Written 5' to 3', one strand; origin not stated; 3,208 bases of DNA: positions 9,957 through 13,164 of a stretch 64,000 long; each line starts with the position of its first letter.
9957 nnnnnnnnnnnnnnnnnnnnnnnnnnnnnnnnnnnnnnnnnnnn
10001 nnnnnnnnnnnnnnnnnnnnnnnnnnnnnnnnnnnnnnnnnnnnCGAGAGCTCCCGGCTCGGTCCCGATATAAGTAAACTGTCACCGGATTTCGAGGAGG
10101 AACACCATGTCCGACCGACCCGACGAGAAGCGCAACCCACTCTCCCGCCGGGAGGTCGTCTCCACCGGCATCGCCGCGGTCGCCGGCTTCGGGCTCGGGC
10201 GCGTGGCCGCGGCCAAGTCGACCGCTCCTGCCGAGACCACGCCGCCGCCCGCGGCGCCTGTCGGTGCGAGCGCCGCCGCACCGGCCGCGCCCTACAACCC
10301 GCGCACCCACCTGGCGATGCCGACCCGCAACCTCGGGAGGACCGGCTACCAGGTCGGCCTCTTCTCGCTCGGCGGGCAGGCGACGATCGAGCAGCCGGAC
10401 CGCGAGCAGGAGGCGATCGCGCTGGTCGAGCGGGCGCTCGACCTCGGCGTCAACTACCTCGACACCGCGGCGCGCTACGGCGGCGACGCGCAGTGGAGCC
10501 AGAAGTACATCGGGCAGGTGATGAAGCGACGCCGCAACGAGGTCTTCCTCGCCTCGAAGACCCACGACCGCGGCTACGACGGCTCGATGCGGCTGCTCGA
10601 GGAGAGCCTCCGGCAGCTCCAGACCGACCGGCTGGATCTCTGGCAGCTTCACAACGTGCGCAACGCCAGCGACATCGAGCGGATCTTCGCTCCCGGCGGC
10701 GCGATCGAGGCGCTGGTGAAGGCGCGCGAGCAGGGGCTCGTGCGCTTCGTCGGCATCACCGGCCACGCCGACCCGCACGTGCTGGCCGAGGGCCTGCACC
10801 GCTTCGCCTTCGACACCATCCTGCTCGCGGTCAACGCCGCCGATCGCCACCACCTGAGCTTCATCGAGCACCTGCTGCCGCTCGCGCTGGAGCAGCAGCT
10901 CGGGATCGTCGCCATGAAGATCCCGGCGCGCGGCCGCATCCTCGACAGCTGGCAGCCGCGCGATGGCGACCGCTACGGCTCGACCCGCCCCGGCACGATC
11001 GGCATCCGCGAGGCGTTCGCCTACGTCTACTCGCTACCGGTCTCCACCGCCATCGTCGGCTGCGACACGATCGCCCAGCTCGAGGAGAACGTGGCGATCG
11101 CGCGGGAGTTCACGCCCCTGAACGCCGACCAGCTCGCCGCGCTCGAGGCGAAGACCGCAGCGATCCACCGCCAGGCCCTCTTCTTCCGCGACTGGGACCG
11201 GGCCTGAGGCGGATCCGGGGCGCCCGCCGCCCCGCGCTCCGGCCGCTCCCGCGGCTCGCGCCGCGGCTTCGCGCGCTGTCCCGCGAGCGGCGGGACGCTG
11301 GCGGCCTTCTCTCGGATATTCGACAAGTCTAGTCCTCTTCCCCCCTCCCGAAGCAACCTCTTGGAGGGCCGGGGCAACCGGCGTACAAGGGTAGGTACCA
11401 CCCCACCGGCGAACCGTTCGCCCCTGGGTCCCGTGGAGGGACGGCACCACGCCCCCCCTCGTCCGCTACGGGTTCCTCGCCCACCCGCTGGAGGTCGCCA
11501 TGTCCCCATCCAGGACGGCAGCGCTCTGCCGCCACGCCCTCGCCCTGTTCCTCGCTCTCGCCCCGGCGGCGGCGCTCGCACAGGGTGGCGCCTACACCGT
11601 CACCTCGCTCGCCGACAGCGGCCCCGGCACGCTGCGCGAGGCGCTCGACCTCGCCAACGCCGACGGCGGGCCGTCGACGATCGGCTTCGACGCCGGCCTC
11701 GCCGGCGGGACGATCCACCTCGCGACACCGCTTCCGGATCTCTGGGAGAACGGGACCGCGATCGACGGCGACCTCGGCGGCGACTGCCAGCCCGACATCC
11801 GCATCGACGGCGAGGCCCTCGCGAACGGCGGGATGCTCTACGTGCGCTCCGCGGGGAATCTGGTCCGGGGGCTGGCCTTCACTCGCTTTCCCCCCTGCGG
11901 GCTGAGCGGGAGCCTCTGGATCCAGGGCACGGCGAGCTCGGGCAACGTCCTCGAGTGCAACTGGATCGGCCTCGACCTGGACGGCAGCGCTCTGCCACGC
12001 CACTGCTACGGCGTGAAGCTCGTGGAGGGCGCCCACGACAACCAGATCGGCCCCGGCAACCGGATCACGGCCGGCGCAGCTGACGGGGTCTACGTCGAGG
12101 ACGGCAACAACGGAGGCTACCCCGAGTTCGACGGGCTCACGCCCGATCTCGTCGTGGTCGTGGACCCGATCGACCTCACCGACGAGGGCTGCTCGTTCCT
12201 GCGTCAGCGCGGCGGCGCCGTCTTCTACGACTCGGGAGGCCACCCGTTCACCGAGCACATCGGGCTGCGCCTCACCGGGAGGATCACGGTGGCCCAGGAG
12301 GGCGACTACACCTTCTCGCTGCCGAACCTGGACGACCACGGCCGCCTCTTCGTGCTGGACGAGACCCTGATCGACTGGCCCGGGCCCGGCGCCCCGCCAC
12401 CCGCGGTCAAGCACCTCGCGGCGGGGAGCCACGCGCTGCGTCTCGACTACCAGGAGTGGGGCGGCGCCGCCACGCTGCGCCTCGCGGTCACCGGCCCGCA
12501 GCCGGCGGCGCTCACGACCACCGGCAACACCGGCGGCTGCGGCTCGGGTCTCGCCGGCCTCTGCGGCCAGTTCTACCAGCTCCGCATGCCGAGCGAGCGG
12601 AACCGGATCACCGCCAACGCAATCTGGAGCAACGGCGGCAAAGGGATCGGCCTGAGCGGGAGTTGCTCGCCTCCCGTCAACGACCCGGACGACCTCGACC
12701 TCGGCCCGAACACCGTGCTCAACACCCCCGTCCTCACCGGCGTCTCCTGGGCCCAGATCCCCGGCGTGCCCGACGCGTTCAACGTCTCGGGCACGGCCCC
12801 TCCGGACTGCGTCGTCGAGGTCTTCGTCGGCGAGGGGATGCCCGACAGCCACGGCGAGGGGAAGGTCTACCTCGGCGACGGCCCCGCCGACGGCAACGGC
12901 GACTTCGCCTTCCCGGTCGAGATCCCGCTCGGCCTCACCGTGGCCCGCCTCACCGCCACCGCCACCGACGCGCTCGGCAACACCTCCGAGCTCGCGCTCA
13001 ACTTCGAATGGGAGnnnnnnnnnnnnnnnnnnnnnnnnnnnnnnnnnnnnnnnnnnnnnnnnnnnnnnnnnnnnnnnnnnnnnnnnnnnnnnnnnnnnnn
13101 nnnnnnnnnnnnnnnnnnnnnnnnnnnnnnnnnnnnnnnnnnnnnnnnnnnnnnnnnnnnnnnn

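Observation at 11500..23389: Tandem giant secreted paralogues carrying both dockerin-like and cohesin-like modules, plus a stand-alone cohesin-like protein: candidate non-cellulosomal cohesin-dockerin assembly system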

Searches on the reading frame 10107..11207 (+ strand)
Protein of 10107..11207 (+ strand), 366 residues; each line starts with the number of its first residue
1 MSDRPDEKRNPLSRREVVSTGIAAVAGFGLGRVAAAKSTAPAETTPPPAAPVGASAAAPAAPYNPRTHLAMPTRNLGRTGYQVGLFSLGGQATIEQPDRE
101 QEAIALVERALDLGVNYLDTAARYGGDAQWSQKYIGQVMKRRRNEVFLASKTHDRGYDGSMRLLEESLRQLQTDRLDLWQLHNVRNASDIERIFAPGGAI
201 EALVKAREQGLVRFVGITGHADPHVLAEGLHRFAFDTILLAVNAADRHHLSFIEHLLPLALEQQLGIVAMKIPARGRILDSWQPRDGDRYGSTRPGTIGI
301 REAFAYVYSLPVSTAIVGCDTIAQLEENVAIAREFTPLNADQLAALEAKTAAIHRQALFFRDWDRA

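Call 17: search_protein_families(library=pfam, proteins=[window:10107-11207:+], max_evalue=0.001)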
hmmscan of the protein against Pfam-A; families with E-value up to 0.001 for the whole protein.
window:10107-11207:+ (366 aa): 1 family
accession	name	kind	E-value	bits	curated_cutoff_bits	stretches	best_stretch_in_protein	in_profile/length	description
PF00248.27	Aldo_ket_red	-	2e-27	96.4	24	1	83-229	4-149/291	Aldo/keto reductase family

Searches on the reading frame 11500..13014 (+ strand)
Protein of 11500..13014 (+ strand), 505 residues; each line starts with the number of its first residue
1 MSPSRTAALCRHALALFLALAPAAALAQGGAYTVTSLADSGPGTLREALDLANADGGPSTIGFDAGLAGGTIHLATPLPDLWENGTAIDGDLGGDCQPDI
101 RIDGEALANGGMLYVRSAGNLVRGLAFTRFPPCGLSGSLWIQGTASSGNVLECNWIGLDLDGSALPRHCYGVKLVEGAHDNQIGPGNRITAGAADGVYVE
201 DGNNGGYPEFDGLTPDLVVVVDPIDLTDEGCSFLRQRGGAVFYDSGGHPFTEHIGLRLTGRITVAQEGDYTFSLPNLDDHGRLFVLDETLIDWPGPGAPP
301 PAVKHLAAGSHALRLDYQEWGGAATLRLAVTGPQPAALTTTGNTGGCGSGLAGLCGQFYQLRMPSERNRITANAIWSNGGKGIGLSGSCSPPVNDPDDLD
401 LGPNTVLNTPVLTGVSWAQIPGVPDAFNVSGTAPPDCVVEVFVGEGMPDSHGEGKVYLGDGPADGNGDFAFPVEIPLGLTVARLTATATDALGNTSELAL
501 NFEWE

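Call 76: search_solved_structures(query=window:11500-13014:+, max_evalue=1)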
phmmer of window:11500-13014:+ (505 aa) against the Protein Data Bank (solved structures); distinct sequences matched with E-value up to 1: 1.
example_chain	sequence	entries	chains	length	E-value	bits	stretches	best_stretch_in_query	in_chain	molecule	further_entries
6qdi_A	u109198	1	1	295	0.085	14.5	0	254-333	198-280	PA14 domain-containing protein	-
